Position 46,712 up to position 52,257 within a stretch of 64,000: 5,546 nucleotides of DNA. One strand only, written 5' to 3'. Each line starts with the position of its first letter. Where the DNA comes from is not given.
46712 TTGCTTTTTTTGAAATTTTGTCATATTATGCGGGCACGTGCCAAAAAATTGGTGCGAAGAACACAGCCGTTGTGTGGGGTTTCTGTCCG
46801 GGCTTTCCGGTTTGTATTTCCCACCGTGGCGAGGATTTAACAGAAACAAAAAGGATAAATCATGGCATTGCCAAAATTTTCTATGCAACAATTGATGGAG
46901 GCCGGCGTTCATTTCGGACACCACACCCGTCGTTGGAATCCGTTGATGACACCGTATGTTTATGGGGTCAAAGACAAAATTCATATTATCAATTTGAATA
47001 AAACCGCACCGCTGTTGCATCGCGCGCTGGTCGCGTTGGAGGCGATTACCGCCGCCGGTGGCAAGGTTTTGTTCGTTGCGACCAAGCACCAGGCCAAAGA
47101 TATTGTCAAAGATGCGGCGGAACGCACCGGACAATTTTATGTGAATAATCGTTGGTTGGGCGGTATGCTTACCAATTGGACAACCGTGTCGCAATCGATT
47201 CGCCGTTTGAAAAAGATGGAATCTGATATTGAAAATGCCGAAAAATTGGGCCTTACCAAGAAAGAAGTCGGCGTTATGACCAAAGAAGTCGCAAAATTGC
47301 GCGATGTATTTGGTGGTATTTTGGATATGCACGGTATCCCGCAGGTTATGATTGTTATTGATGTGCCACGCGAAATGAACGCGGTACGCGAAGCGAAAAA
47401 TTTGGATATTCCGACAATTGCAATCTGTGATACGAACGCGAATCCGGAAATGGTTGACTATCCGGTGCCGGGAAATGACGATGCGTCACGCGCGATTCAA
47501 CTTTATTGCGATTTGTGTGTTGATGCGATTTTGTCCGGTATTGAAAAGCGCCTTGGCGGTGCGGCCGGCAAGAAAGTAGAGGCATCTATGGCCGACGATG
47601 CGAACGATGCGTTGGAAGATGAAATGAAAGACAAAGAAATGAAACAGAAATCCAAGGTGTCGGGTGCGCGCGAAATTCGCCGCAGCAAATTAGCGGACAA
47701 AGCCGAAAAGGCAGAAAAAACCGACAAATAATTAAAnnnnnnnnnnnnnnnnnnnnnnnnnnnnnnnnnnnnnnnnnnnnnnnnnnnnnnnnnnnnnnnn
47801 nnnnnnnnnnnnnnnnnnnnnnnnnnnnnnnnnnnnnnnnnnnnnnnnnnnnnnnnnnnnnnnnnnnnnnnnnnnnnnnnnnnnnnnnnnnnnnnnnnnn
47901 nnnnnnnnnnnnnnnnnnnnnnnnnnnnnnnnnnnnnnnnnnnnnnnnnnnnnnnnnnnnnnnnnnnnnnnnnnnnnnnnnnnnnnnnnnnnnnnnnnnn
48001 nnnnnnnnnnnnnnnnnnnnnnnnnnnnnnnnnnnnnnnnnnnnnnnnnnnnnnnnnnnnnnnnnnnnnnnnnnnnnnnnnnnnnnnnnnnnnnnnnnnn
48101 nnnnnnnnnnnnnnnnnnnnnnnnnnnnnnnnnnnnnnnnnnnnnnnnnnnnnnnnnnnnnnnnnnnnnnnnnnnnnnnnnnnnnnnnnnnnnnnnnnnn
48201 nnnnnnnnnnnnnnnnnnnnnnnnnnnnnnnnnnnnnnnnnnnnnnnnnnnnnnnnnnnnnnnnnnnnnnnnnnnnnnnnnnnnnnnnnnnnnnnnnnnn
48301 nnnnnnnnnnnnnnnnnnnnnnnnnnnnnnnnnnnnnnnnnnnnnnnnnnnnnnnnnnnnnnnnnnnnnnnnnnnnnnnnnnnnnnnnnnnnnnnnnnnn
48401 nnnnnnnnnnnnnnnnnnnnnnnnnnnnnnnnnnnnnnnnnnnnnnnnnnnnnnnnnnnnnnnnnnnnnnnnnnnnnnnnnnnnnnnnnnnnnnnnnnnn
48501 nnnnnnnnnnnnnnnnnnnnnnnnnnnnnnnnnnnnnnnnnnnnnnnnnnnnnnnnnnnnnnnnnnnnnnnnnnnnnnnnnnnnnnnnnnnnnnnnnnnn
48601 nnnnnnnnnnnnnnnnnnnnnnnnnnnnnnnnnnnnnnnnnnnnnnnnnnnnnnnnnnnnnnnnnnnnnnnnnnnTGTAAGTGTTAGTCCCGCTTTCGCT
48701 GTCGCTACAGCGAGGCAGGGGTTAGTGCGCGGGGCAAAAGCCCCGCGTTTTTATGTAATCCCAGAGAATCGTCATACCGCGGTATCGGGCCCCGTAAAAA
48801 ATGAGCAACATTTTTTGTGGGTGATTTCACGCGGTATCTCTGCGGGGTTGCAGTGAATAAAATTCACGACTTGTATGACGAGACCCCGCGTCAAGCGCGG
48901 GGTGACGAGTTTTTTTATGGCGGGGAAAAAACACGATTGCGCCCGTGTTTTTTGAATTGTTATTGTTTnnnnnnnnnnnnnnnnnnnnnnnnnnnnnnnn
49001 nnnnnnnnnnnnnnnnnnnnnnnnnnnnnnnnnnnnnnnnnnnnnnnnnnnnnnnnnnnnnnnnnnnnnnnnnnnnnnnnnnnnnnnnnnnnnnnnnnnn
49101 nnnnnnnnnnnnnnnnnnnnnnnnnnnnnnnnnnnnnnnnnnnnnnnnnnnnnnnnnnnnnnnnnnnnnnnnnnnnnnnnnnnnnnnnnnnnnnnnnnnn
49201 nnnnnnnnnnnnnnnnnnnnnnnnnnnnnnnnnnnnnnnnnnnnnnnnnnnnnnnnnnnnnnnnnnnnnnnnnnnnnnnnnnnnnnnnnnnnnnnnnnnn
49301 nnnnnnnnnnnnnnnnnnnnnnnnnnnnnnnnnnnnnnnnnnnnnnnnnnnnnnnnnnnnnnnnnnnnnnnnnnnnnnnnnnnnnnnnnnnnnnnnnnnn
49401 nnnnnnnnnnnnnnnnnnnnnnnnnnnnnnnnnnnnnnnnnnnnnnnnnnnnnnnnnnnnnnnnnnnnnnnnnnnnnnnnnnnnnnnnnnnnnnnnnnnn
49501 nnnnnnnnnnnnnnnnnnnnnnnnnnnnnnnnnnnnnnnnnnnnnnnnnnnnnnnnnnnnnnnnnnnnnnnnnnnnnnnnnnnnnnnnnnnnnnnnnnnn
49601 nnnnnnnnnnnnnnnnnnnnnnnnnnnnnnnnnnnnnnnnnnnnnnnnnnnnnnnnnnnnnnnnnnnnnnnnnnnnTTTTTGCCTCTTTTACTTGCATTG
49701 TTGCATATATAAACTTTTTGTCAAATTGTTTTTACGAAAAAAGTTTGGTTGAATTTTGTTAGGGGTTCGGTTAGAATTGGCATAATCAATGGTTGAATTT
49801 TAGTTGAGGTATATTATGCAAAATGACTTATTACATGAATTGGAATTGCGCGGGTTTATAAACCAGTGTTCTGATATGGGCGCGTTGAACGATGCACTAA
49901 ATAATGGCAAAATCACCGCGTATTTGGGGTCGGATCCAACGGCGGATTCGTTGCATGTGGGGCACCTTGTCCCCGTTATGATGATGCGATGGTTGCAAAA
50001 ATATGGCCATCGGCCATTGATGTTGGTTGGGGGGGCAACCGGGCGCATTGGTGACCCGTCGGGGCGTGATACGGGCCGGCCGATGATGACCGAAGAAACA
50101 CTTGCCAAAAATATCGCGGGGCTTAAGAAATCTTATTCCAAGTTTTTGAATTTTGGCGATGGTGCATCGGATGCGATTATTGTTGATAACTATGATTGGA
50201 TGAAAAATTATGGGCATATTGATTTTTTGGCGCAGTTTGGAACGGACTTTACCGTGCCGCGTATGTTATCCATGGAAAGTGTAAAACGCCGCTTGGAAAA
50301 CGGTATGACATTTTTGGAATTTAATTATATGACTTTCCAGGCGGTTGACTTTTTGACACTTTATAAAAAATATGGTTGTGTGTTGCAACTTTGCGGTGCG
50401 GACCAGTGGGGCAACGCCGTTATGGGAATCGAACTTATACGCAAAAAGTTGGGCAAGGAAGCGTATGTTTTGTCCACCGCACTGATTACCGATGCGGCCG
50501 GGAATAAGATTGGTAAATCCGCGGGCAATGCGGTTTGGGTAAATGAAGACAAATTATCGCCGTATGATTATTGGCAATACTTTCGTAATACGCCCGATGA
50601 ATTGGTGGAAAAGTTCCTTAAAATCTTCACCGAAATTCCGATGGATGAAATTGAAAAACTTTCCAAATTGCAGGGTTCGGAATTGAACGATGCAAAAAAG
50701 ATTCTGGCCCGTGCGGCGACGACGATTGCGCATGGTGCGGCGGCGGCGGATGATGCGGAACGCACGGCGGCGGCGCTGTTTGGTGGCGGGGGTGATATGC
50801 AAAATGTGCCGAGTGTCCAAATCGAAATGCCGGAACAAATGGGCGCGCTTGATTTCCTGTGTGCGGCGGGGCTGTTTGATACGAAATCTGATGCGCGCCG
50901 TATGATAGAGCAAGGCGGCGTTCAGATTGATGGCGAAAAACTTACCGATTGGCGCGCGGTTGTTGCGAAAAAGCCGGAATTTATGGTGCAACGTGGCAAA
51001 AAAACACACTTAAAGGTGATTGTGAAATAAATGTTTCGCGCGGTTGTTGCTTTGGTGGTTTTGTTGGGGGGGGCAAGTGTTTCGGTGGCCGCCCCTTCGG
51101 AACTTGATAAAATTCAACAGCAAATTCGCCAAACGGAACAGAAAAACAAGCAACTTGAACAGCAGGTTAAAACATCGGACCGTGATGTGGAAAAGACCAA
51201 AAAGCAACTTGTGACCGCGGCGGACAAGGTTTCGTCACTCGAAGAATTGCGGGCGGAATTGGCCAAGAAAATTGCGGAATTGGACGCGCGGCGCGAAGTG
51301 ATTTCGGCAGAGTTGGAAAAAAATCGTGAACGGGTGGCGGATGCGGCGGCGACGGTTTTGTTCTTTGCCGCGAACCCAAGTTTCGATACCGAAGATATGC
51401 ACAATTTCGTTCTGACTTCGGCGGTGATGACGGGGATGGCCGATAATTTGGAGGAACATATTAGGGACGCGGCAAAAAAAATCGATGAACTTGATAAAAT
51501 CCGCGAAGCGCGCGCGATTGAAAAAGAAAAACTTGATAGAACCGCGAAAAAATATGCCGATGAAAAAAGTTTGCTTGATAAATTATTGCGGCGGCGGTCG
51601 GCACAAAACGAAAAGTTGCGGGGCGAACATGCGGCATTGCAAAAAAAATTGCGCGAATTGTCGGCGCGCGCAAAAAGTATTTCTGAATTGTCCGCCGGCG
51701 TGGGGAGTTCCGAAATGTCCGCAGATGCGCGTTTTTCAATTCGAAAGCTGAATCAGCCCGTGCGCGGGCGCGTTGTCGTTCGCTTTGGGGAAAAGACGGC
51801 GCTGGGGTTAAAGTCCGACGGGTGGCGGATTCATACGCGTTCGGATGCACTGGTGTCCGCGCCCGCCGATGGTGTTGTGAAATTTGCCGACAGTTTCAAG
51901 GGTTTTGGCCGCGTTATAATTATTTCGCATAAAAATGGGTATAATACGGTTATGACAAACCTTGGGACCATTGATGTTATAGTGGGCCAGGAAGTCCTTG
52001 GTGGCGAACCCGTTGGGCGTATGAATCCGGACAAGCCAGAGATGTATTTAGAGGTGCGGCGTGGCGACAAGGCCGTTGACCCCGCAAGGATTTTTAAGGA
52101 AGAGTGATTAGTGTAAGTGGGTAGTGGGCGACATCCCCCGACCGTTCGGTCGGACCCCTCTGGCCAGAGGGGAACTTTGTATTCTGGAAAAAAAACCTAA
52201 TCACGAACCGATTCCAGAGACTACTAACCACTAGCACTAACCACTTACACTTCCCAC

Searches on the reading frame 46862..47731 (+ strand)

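Call 32: search_protein_families(library=pfam, proteins=[window:46862-47731:+], max_evalue=0.001)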
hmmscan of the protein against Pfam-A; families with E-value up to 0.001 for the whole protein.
window:46862-47731:+ (289 aa): 1 family
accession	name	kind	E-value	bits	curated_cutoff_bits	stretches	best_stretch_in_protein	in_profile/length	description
PF00318.25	Ribosomal_S2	-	8.7e-87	290.3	26.1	1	11-226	1-216/216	Ribosomal protein S2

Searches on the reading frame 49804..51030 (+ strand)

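Call 32: search_protein_families(library=pfam, proteins=[window:49804-51030:+], max_evalue=0.001)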
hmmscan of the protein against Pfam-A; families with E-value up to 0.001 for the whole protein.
window:49804-51030:+ (408 aa): 4 families
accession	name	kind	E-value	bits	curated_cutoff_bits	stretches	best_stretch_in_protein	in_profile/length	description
PF00579.31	tRNA-synt_1b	-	4.5e-70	236.7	21.1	1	33-326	2-291/292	tRNA synthetases class I (W and Y)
PF22421.1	SYY_C-terminal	-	4.3e-10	39.8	27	1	333-402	7-80/83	Tyrosine--tRNA ligase SYY-like C-terminal domain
PF01479.30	S4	-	8.8e-08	32.2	22.8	1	350-382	5-37/48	S4 domain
PF16714.10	TyrRSs_C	-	0.00079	19.6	30.6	0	333-379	4-54/120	Tyrosyl-tRNA synthetase C-terminal domain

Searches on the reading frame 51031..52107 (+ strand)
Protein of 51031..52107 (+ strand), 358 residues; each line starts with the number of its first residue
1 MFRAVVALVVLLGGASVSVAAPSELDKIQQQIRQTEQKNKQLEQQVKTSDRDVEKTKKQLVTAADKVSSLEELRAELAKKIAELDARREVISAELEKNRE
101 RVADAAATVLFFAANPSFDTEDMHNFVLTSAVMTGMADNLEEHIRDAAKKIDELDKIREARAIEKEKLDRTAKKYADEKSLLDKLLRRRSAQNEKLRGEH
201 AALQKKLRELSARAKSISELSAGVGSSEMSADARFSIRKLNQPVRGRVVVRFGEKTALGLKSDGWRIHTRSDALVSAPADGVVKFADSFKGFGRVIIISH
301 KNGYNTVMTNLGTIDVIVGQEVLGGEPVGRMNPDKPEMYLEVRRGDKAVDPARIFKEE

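Call 32: search_protein_families(library=pfam, proteins=[window:51031-52107:+], max_evalue=0.001)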
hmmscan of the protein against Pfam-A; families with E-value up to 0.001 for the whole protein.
window:51031-52107:+ (358 aa): 3 families
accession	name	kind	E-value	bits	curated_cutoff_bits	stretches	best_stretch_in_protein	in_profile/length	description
PF01551.29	Peptidase_M23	-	1.8e-16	60.5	28.7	1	262-351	3-96/96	Peptidase family M23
PF11932.13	DUF3450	-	4.6e-06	26.6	32.6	0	128-223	5-97/241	Protein of unknown function (DUF3450)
PF06009.19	Laminin_II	-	2.3e-05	24.8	33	1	23-105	17-102/138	Laminin Domain II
